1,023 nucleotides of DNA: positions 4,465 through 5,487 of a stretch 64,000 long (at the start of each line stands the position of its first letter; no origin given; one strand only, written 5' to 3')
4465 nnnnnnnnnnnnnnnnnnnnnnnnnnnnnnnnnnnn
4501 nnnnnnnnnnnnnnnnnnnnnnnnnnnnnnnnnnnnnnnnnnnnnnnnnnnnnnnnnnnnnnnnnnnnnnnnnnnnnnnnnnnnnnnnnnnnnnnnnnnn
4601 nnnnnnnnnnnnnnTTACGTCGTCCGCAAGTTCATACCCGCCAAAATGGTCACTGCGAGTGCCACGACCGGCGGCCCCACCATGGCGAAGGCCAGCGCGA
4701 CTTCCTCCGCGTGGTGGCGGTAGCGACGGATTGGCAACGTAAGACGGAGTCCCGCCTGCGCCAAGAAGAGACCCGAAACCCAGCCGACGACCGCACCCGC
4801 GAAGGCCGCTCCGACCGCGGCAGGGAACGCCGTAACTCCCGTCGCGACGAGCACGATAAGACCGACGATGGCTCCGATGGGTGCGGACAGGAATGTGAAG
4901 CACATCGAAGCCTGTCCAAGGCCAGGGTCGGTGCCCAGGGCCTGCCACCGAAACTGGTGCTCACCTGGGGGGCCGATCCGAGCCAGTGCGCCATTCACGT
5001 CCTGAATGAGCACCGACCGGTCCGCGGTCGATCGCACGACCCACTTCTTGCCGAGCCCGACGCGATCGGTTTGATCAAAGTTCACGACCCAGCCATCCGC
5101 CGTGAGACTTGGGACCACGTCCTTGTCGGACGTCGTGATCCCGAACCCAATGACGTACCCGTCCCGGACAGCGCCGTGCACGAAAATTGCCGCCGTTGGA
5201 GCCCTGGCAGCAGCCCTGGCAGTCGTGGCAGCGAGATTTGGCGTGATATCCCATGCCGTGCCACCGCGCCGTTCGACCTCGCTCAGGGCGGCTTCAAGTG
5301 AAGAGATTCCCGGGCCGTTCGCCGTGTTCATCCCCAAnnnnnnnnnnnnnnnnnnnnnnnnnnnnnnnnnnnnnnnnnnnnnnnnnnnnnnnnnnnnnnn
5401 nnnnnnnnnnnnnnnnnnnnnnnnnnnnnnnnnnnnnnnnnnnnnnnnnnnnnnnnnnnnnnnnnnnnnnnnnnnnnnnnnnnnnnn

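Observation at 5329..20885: Nine-copy intergenic repeat: GC hairpin plus conserved mini-ORF head that overlaps neighbouring start and stop codons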

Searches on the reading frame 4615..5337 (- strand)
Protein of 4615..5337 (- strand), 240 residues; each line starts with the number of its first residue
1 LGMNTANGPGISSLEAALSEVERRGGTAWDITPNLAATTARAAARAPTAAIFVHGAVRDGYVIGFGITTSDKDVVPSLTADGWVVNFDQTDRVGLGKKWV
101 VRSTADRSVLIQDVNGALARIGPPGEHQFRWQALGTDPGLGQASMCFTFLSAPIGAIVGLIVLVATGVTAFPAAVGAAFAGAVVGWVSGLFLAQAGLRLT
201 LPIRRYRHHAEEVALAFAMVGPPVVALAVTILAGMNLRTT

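Call 11: search_protein_families(library=pfam, proteins=[window:4615-5337:-], max_evalue=0.01)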
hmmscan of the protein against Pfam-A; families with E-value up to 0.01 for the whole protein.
window:4615-5337:- (240 aa): 0 families

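Call 46: search_protein_families(library=padloc, proteins=[window:4615-5337:-], max_evalue=0.01)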
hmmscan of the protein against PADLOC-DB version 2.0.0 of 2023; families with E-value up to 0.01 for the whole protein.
window:4615-5337:- (240 aa): 0 families
